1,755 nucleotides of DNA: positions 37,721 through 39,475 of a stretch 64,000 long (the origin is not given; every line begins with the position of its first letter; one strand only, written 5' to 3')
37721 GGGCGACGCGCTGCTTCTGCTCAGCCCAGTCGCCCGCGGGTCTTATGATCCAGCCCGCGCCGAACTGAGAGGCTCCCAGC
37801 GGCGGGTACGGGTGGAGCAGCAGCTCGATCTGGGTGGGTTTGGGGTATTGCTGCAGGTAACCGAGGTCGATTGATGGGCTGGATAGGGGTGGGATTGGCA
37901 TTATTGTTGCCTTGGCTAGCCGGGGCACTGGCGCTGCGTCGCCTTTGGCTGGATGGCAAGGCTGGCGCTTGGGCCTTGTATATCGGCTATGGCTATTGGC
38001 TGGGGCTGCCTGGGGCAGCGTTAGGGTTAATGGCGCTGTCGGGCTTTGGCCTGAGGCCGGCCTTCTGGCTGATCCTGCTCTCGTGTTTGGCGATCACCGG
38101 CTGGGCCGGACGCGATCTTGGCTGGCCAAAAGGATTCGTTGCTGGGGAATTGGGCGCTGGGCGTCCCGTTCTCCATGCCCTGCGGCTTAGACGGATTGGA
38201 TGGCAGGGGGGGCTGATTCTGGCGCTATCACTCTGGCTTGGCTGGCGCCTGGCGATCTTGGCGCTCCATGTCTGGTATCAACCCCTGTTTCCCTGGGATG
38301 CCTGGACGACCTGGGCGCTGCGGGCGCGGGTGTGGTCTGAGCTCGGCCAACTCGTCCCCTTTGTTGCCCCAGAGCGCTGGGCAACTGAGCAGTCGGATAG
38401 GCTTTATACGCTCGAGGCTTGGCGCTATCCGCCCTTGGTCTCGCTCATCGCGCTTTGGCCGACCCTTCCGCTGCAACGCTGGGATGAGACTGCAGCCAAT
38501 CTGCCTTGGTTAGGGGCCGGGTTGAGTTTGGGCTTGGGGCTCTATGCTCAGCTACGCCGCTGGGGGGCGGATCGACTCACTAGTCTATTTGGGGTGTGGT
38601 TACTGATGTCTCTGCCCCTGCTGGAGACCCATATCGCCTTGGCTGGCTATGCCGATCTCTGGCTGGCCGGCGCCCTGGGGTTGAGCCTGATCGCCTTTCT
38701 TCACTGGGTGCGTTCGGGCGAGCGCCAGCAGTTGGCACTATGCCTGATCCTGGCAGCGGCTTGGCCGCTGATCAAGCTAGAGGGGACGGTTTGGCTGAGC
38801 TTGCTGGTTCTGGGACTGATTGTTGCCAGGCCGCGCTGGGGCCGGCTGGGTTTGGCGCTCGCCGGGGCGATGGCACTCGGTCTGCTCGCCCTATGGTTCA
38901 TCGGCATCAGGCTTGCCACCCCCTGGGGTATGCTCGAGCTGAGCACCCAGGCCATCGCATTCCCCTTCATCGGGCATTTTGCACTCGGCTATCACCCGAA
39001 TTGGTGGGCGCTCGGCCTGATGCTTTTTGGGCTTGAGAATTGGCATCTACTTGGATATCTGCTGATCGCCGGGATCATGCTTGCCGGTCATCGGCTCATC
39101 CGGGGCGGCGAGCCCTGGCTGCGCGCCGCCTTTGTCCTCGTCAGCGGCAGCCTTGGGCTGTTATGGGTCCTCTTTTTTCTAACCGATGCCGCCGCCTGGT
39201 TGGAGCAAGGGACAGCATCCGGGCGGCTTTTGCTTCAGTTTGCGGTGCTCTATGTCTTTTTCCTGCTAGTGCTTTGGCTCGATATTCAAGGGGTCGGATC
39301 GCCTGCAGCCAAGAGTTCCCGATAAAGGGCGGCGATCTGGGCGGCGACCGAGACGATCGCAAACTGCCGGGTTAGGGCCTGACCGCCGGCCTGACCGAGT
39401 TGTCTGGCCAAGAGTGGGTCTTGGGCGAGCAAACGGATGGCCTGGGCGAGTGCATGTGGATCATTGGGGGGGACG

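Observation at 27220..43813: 16.6-kb envelope/protein-glycosylation island directly flanking the flagellar filament genes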

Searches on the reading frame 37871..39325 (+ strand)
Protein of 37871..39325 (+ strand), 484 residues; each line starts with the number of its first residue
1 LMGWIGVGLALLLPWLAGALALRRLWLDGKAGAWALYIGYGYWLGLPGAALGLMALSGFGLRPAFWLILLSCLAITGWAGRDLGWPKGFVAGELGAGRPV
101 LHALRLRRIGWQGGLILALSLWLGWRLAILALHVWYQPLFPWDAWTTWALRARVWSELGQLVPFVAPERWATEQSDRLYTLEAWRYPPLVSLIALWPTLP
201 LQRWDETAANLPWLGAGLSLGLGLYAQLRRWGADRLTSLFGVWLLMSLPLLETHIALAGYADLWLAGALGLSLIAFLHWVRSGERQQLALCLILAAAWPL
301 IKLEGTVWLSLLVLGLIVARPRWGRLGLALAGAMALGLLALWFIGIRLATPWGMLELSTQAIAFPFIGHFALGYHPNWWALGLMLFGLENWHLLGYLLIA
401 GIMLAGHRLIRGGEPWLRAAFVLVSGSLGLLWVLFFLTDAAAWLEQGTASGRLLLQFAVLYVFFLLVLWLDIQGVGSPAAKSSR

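Call 4: search_protein_families(library=pfam, proteins=[window:37871-39325:+], max_evalue=0.01)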
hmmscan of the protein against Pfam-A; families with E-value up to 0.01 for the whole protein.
window:37871-39325:+ (484 aa): 0 families

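Call 9: search_protein_families(library=ncbifam, proteins=[window:37871-39325:+], max_evalue=0.01)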
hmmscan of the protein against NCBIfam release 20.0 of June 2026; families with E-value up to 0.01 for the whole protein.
window:37871-39325:+ (484 aa): 0 families

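Call 11: find_homologous_proteins(query=window:37871-39325:+, max_evalue=0.001)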
Query window:37871-39325:+ (484 aa): 456 proteins with E <= 0.001 among 8000 candidates; the best 120 are listed.
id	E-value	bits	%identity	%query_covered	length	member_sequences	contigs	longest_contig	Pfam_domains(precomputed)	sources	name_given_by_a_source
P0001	0.0e+0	1037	100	100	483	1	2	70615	-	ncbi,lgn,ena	-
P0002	3.4e-199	681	71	100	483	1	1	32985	-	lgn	-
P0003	1.1e-149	518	58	97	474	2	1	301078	-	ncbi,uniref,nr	ncbi:hypothetical protein [Allochromatium palmeri]|uniref:Glycosyltransferase RgtA/B/C/D-like domain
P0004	7.7e-148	512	57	99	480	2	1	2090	-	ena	-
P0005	2.4e-147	510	58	97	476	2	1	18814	-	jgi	jgi:hypothetical protein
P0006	5.1e-145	503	58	97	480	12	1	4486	-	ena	-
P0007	2.1e-143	497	58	97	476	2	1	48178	-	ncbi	ncbi:MAG: hypothetical protein ACUVT0_03465 [Thermochromatium sp.]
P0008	4.3e-142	493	55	97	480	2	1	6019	-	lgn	-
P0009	6.9e-138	479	56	97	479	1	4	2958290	-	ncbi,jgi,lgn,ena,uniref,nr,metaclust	ncbi:hypothetical protein [Thermochromatium tepidum]|uniref:Glycosyltransferase RgtA/B/C/D-like doma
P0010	1.8e-137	478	56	97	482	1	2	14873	-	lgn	-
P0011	1.5e-124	435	53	99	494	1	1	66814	-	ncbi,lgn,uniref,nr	ncbi:hypothetical protein [Thiocystis violacea]|uniref:hypothetical protein n=1 Tax=Thiocystis viola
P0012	3.8e-114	401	48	100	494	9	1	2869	-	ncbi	-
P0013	4.4e-111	390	49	97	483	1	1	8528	-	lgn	-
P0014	1.6e-110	389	49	97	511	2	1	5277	-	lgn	-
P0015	3.2e-109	384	49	97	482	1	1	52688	-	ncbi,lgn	-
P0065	3.3e-97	345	46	99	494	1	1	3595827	-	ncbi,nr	ncbi:MAG: hypothetical protein IPM89_01570 [Candidatus Competibacteraceae bacterium]|nr:MAG: hypothe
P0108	8.8e-91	323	43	96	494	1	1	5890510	-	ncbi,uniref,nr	ncbi:hypothetical protein [Thiocapsa rosea]|uniref:Dolichyl-phosphate-mannose-protein mannosyltransf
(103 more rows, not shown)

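Call 12: find_encoding_contigs(protein=P0009, flank=10000, max_places=2)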
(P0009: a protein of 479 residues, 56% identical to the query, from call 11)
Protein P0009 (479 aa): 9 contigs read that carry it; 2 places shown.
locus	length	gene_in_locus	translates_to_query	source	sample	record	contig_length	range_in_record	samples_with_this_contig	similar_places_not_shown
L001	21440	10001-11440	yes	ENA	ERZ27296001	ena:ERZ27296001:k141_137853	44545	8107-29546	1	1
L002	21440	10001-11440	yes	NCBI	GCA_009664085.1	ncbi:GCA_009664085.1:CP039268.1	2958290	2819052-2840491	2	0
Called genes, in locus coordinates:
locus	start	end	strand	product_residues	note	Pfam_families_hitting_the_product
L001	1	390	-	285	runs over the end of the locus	PF02585:PIG-L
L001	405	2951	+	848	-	PF00515:TPR_1 (faint), PF07719:TPR_2 (faint), PF13414:TPR_11 (faint), PF13424:TPR_12 (faint), PF13428:TPR_14 (faint), PF13432:TPR_16 (faint), PF13181:TPR_8 (faint), PF13844:Glyco_transf_41, +2 more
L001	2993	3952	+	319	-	PF13527:Acetyltransf_9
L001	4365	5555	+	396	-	-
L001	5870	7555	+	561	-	PF13088:BNR_2 (weak), PF02012:BNR (faint)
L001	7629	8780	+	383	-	PF13439:Glyco_transf_4, PF13579:Glyco_trans_4_4, PF20706:GT4-conflict, PF00534:Glycos_transf_1, PF13692:Glyco_trans_1_4, PF13524:Glyco_trans_1_2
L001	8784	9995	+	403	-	-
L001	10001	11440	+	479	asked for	-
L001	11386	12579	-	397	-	PF13439:Glyco_transf_4, PF13579:Glyco_trans_4_4, PF13477:Glyco_trans_4_2 (faint), PF20706:GT4-conflict, PF00534:Glycos_transf_1, PF13692:Glyco_trans_1_4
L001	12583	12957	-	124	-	PF10066:DUF2304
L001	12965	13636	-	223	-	PF00535:Glycos_transf_2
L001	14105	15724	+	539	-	-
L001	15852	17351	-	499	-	PF04715:, PF00425:Chorismate_bind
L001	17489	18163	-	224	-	PF00702:Hydrolase, PF12710:HAD, PF13419:HAD_2, PF13242:Hydrolase_like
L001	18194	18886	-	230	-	PF00834:Ribul_P_3_epim, PF01729:QRPTase_C (faint)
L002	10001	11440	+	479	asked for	-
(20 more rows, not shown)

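Call 13: find_encoding_contigs(protein=P0001, flank=10000, max_places=2)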
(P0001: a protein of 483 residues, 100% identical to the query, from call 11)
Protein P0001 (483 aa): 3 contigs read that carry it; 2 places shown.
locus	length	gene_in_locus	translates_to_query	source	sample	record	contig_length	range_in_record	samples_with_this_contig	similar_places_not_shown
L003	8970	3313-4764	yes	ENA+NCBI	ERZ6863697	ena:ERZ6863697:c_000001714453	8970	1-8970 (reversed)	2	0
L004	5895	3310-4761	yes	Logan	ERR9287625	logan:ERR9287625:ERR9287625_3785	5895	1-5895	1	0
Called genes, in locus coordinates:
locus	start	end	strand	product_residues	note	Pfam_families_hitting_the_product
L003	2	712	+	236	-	?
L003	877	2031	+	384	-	PF13439:Glyco_transf_4, PF13579:Glyco_trans_4_4, PF20706:GT4-conflict (weak), PF00534:Glycos_transf_1, PF13692:Glyco_trans_1_4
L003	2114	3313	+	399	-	-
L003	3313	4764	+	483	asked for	-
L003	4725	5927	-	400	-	PF13439:Glyco_transf_4, PF13579:Glyco_trans_4_4, PF20706:GT4-conflict (weak), PF00534:Glycos_transf_1, PF13692:Glyco_trans_1_4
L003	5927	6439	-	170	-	PF10066:DUF2304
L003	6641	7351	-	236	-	PF00535:Glycos_transf_2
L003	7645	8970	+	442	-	?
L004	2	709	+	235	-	?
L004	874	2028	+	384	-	PF13439:Glyco_transf_4, PF13579:Glyco_trans_4_4, PF20706:GT4-conflict (weak), PF00534:Glycos_transf_1, PF13692:Glyco_trans_1_4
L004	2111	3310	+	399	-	-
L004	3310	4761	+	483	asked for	-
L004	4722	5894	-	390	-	?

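Call 15: find_encoding_contigs(protein=P0108, flank=10000, max_places=1)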
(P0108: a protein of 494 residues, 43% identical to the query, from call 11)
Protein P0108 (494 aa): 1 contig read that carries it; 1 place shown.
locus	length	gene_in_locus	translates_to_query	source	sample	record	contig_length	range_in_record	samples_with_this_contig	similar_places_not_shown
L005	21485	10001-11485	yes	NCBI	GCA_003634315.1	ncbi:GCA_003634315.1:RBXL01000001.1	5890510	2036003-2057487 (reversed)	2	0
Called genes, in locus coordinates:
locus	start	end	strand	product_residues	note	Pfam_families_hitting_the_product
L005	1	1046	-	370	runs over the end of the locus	PF01757:Acyl_transf_3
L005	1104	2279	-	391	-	PF13439:Glyco_transf_4, PF13579:Glyco_trans_4_4, PF20706:GT4-conflict, PF00534:Glycos_transf_1, PF13692:Glyco_trans_1_4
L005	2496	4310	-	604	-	PF13088:BNR_2, PF02012:BNR (faint)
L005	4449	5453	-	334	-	-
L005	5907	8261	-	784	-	PF13432:TPR_16, PF13424:TPR_12, PF13432:TPR_16, PF00515:TPR_1, PF07719:TPR_2, PF13414:TPR_11, PF14559:TPR_19, PF13844:Glyco_transf_41, +16 more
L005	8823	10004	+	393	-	-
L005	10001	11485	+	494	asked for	-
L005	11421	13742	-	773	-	-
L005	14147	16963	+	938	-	PF00082:Peptidase_S8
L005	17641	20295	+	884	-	PF13229:Beta_helix (weak)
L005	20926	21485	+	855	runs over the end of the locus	PF20773:InhA-like_MAM (faint)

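Call 16: find_encoding_contigs(protein=P0065, flank=10000, max_places=1)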
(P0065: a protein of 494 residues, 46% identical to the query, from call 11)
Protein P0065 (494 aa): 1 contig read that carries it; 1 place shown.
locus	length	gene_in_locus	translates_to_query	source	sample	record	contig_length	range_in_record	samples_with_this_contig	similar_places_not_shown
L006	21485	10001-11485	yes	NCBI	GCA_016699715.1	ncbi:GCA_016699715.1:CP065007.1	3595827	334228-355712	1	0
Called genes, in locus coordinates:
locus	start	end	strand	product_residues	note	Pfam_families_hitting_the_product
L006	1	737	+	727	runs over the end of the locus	PF00535:Glycos_transf_2, PF10111:Glyco_tranf_2_2 (weak), PF13641:Glyco_tranf_2_3, PF13692:Glyco_trans_1_4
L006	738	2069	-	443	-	PF14307:Glyco_tran_WbsX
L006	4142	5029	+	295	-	PF01609:DDE_Tnp_1, PF13612:DDE_Tnp_1_3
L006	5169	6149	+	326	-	PF00535:Glycos_transf_2, PF10111:Glyco_tranf_2_2, PF13641:Glyco_tranf_2_3, PF13632:Glyco_trans_2_3 (weak)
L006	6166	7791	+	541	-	PF13489:Methyltransf_23, PF05219:DREV (weak), PF07021:MetW, PF13847:Methyltransf_31, PF08241:Methyltransf_11, PF08242:Methyltransf_12, PF13649:Methyltransf_25, PF13641:Glyco_tranf_2_3 (weak), +1 more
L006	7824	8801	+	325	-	PF01073:3Beta_HSD, PF01370:Epimerase, PF02719:Polysacc_synt_2, PF04321:RmlD_sub_bind, PF05368:NmrA, PF07993:NAD_binding_4, PF13460:NAD_binding_10, PF16363:GDP_Man_Dehyd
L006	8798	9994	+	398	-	-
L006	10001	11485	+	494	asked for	-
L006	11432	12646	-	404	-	PF13439:Glyco_transf_4, PF13579:Glyco_trans_4_4, PF20706:GT4-conflict, PF00534:Glycos_transf_1, PF13692:Glyco_trans_1_4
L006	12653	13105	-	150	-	PF10066:DUF2304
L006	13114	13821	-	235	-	PF00535:Glycos_transf_2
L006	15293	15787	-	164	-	PF01609:DDE_Tnp_1, PF13586:DDE_Tnp_1_2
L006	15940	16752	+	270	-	PF13358:DDE_3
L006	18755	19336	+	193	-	-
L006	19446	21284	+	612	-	-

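Call 18: find_related_loci(query=A1, collection=genome_contigs, flank=10000)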
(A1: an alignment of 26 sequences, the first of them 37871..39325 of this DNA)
Query A1 (484 aa) in genome_contigs; peptide patterns used: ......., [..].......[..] (x = any residue, [..] = any of these).
599 stretches matched a pattern (row limit reached: there are more); 372 encode a relative of the query (tblastn E <= 1e-3); the best 80 are kept; 80 distinct loci.
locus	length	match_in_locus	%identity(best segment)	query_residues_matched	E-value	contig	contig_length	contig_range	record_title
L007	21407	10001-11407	47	2-477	3e-103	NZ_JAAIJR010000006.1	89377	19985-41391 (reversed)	Thiorhodococcus mannitoliphagus strain DSM 18266 NODE_6_length_89377_cov_26.966, whole genome shotgun sequence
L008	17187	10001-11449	48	2-484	4e-103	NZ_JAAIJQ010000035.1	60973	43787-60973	Thiorhodococcus minor strain DSM 11518 NODE_35_length_60973_cov_25.8633, whole genome shotgun sequence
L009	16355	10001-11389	50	2-469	3e-99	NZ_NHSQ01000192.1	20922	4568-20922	Thiocystis minor strain DSM 178 scaffold0192, whole genome shotgun sequence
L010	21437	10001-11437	48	2-484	8e-98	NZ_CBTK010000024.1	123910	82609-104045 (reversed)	Candidatus Contendobacter odensis Run_B_J11, whole genome shotgun sequence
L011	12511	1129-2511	44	8-472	9e-96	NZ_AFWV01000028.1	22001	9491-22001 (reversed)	Thiocapsa marina 5811 ctg444, whole genome shotgun sequence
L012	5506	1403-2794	49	1-469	2e-94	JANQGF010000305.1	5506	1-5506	MAG: Chromatiaceae bacterium isolate PL23b_bin.34 k99_3069960, whole genome shotgun sequence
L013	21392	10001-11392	47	2-468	2e-91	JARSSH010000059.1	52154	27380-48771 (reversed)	MAG: Candidatus Competibacter sp. isolate SCELSE-2-Com NODE_780_length_52154_cov_176.658938, whole genome shotgun sequen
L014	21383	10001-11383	48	2-469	3e-91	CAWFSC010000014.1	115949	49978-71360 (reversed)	MAG: uncultured Gammaproteobacteria bacterium isolate MFD00905.bin.2.43 genome assembly, contig: contig_43144, whole gen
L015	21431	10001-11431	45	2-484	8e-91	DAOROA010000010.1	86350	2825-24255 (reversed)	MAG TPA_asm: Candidatus Competibacter sp. isolate AMR_MDS_5433 NODE_171_length_86350_cov_7.204635, whole genome shotgun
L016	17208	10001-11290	45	1-484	2e-89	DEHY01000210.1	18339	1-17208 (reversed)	MAG TPA_asm: Competibacteraceae bacterium UBA2788 UBA2788_contig_3832, whole genome shotgun sequence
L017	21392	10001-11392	47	2-468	7e-89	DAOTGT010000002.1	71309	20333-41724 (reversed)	MAG TPA_asm: Candidatus Competibacter sp. isolate AMR_MDS_3070 NODE_335_length_71309_cov_28.438179, whole genome shotgun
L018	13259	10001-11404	46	2-470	4e-88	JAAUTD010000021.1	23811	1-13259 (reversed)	MAG: Synechococcaceae cyanobacterium SM1_2_3 NODE_598_length_23811_cov_2.280907, whole genome shotgun sequence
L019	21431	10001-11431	41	2-484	2e-87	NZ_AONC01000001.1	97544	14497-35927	Imhoffiella purpurea strain AK35 contig1, whole genome shotgun sequence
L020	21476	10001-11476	47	1-479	1e-86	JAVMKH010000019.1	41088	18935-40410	MAG: Candidatus Contendobacter sp. isolate SCELSE-6-Con G12SPAdes_bin.052_0000000019, whole genome shotgun sequence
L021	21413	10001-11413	46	2-484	1e-86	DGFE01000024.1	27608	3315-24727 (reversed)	MAG TPA_asm: Competibacteraceae bacterium UBA3908 UBA3908_contig_2615, whole genome shotgun sequence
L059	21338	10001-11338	35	11-484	2e-64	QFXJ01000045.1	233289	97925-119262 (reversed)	MAG: Candidatus Nitrotoga sp. CP45 Ga0182495_145, whole genome shotgun sequence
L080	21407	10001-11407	33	2-484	2e-52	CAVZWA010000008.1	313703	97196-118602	MAG: uncultured beta proteobacterium isolate MFD02134.bin.1.228 genome assembly, contig: contig_4693, whole genome shotg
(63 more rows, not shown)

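Call 22: search_solved_structures(query=A1, max_evalue=10)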
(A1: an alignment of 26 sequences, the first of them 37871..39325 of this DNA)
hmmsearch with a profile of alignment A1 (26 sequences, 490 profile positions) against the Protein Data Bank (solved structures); distinct sequences matched with E-value up to 10: 1.
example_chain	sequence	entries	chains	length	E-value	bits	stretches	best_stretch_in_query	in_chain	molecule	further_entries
6vjz_C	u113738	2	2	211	0.15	14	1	302-382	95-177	Degradation in the endoplasmic reticulum protein 1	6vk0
